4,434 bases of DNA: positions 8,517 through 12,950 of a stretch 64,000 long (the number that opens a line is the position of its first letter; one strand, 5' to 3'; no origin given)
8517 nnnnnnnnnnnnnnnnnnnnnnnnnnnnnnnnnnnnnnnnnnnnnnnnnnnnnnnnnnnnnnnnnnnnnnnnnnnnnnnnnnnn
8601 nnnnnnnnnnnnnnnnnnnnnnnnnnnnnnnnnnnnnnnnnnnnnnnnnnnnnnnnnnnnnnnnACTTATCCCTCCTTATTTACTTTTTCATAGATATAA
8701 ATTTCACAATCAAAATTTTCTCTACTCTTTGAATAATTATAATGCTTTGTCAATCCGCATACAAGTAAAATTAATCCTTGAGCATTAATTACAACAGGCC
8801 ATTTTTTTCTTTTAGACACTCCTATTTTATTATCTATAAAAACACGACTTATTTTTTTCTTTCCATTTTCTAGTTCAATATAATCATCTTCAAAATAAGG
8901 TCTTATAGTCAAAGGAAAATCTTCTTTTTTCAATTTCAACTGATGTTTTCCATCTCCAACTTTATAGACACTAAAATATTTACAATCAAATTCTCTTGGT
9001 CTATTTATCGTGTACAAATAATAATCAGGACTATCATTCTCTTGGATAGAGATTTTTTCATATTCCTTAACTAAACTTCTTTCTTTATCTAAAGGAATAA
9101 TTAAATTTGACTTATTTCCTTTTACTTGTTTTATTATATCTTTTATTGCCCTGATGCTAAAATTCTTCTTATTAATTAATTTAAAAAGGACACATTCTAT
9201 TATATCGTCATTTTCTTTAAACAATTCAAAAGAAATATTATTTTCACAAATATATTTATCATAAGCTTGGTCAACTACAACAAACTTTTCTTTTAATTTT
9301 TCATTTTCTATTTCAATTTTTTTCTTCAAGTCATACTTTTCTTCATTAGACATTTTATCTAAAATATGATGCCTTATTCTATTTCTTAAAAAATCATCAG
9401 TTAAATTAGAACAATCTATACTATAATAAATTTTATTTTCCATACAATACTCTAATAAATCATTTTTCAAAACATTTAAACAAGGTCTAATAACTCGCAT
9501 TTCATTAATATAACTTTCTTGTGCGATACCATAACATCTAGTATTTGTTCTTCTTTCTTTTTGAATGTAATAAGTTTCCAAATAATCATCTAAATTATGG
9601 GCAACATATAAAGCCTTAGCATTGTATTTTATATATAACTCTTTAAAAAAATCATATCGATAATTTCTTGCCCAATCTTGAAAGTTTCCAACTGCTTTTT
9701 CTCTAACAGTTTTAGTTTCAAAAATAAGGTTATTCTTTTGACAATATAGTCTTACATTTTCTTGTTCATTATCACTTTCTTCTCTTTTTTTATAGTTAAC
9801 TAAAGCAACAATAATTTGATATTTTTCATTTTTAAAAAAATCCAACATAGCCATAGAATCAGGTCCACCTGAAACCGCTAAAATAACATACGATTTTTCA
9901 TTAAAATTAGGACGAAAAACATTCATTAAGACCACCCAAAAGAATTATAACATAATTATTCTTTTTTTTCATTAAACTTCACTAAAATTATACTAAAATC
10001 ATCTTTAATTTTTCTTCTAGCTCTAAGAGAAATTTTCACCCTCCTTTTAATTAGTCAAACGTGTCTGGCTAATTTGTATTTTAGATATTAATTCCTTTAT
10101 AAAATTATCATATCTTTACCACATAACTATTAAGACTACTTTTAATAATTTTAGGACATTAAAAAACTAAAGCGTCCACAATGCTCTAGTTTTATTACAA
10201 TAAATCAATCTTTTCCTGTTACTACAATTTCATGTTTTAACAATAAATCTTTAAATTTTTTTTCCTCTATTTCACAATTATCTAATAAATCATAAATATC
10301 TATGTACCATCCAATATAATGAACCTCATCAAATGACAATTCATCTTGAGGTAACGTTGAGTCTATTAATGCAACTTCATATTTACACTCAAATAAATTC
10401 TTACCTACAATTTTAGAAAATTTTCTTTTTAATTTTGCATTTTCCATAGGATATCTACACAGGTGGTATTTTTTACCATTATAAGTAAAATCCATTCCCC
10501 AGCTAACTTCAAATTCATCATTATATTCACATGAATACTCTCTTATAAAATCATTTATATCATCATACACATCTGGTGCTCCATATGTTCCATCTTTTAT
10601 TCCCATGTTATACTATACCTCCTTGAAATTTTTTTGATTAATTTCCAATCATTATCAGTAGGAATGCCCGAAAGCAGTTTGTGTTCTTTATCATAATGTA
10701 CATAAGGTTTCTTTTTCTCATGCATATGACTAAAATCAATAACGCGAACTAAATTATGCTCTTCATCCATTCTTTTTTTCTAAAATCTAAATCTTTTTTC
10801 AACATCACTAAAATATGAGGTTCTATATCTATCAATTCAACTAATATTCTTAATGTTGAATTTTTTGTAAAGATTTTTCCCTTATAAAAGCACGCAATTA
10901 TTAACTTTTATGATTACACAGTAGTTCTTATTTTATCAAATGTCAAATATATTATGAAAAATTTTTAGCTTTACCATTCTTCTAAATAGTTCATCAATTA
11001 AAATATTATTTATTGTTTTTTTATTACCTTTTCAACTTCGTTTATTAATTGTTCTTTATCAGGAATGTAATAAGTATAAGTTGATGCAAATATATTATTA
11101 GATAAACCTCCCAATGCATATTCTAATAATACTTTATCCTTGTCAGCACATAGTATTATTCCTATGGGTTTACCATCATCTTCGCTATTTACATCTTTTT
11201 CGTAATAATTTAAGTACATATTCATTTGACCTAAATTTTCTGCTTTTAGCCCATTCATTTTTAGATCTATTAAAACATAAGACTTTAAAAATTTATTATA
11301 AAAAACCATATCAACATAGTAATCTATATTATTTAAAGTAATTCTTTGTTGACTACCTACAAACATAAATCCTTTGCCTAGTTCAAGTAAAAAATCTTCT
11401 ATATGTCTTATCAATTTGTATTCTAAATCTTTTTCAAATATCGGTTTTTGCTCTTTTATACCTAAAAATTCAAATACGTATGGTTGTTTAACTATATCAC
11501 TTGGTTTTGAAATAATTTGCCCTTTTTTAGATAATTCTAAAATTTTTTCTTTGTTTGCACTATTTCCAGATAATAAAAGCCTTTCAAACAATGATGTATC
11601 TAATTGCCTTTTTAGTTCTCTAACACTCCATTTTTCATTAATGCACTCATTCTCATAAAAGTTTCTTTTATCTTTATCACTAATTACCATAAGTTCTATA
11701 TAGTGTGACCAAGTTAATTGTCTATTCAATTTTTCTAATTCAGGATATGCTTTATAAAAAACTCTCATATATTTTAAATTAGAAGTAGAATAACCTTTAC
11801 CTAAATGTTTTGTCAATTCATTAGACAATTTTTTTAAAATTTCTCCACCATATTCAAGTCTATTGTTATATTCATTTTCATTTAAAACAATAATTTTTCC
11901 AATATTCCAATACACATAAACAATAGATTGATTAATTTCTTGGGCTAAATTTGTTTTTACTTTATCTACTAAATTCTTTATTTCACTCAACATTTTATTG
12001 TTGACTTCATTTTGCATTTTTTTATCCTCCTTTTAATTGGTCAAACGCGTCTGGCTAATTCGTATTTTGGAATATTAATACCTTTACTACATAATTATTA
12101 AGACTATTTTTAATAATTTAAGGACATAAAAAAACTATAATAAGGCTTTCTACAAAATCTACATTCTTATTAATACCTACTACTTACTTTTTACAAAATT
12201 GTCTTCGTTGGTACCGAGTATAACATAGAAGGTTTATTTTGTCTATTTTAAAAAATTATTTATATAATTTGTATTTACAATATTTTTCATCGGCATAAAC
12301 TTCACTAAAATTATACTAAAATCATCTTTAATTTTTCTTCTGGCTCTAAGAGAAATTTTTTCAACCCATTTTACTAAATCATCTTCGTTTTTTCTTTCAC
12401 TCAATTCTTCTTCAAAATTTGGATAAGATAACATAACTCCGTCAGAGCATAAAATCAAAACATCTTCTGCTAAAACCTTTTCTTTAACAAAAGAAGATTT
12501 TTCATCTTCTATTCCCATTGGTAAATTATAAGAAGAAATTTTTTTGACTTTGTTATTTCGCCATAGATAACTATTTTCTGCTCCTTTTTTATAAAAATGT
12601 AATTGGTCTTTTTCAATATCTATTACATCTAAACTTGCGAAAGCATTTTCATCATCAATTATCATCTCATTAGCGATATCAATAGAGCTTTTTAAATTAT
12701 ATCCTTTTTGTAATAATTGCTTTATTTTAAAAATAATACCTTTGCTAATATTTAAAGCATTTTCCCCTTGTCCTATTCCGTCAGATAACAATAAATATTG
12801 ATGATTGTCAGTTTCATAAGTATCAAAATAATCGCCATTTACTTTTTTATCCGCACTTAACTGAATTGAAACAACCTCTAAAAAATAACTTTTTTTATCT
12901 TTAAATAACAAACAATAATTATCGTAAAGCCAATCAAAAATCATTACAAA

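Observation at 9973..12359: Integrase-less 2.3 kb islet at the 3' end of the spoIIE-like gene, flanked by 64-bp direct repeats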

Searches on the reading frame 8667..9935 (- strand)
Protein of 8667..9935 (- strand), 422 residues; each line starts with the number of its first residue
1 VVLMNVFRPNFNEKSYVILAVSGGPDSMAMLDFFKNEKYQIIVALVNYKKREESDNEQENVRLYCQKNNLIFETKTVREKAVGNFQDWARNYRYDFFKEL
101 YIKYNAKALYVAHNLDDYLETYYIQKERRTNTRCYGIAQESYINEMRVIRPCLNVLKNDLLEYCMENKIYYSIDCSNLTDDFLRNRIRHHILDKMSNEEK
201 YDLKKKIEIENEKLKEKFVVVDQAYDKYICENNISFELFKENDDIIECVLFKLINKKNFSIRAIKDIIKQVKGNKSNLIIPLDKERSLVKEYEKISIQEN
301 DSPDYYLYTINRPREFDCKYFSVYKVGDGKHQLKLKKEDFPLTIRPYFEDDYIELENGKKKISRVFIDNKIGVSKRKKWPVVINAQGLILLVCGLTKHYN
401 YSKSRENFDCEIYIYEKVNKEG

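Call 4: search_protein_families(library=pfam, proteins=[window:8667-9935:-], max_evalue=0.01)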
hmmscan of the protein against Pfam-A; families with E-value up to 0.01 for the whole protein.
window:8667-9935:- (422 aa): 3 families
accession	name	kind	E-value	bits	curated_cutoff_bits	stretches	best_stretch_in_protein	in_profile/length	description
PF01171.26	ATP_bind_3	-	1.1e-49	169.1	27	1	17-189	2-181/182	PP-loop family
PF06508.19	QueC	-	0.00085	19.3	22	1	18-77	3-58/210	Queuosine biosynthesis protein QueC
PF11734.13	TilS_C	-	0.0098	15.7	22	0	353-403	12-63/74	TilS substrate C-terminal domain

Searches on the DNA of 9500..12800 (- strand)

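Call 5: search_rna_families(source=window, start=9500, end=12800, threshold=evalue, max_evalue=1)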
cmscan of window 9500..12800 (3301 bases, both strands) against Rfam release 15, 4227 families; matches with E-value up to 1: 0.
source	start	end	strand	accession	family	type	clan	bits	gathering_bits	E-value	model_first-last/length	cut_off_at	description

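Call 94: search_dna_similar(query=window:10037-12295:-, collection=plasmids, mode=distant, max_rows=12)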
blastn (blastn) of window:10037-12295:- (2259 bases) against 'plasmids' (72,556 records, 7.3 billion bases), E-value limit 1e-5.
Records with a match: 18; places in all: 18; records where one place covers at least 80% of the query: 0.
Best place of each record, by identity: 60-80% 18.
By first word of the organism name: Nostoc 4; Cetobacterium 2; Clostridium 2; Salmonella 2; Proteus 2; Fusobacterium 1; Sulfurimonas 1; Klebsiella 1; Citrobacter 1; Enterobacter 1; and 1 more.
By predicted mobility (MOB-suite, as given by PLSDB): non-mobilizable 7; mobilizable 6; conjugative 5.
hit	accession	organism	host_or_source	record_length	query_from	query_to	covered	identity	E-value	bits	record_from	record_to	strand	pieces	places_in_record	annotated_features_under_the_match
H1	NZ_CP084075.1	Fusobacterium vincentii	-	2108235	370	1156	35%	65.2%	9e-31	144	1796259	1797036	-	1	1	none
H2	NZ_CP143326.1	Cetobacterium somerae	intestine of Yellow Catfish,pure culture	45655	763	1148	17%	68.7%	8e-25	124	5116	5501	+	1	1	PDDEXK nuclease domain-containing protein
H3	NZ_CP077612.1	Clostridium estertheticum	single colony,bovine feces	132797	798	1177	17%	67.1%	6e-20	108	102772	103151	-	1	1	PDDEXK nuclease domain-containing protein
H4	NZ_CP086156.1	Clostridium tagluense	single colony,Lamb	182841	788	1157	16%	66.6%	8e-19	104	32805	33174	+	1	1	PDDEXK nuclease domain-containing protein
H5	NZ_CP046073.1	Sulfurimonas aquatica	cell culture,lake water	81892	861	1157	13%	67.2%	9e-12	82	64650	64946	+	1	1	PDDEXK nuclease domain-containing protein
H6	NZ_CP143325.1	Cetobacterium somerae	intestine of Yellow Catfish,pure culture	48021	805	1037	10%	68.6%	2e-7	67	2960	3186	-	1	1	PDDEXK nuclease domain-containing protein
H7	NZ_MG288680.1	Klebsiella pneumoniae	-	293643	860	1081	10%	69.2%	4e-9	72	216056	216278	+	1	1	none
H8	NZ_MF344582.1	Citrobacter freundii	Homo sapiens,Urine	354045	860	1081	10%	69.2%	4e-9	72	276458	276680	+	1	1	none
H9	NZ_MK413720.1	Enterobacter cloacae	Zhejiang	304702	860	1081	10%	69.2%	4e-9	72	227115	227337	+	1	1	none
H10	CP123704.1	Salmonella enterica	animal-swine-market swine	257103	860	1081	10%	69.2%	4e-9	72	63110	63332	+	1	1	none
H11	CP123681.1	Salmonella enterica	animal-swine-market swine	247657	860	1081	10%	69.2%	4e-9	72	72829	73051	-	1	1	none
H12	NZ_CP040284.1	Nostoc sp. C057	Phaeoceros,pure culture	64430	896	1092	9%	68.8%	4e-9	73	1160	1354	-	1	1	PDDEXK nuclease domain-containing protein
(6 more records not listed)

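Call 95: search_dna_similar(query=window:10037-12295:-, collection=phages, mode=distant, max_rows=12)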
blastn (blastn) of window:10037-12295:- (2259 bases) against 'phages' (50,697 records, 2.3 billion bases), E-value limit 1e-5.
No match.

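Call 97: search_rna_families(source=L018, start=4850, end=5050, threshold=evalue, max_evalue=1)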
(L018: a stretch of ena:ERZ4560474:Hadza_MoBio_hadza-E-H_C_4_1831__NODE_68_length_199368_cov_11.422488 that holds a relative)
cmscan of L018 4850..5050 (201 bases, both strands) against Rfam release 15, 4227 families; matches with E-value up to 1: 9.
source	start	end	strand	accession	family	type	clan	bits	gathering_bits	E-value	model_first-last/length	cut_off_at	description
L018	4957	4995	+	RF03128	L31-Coriobacteria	Cis-reg; leader;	CL00118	24.8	33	0.036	1-33/33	no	L31-Coriobacteria ribosomal protein leader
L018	4939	5001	-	RF03894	mir-5736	Gene; miRNA;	-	21.1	90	0.078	1-80/80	no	mir-5736 microRNA precursor family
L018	4956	4985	-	RF03442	mir-4003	Gene; miRNA;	-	19.6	70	0.21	1-58/58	no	mir-4003 microRNA precursor family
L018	4939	5000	-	RF03259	MIR1514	Gene; miRNA;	-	19.1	90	0.41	1-110/110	no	MIR1514 microRNA precursor family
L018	4940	5000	-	RF04145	MIR8706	Gene; miRNA;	-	18.8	95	0.27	1-101/101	no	MIR8706 microRNA precursor family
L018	4947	4994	-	RF03578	mir-3910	Gene; miRNA;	-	18.5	95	0.26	1-82/82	no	mir-3910 microRNA precursor family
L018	4954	4986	-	RF04164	MIR1507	Gene; miRNA;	-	17.6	73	0.14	1-107/107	no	MIR1507 microRNA precursor family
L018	4950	4991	+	RF03578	mir-3910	Gene; miRNA;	-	17.5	95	0.49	1-82/82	no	mir-3910 microRNA precursor family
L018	4939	5001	-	RF03933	MIR6445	Gene; miRNA;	-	16.4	100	0.89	1-117/117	no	MIR6445 microRNA precursor family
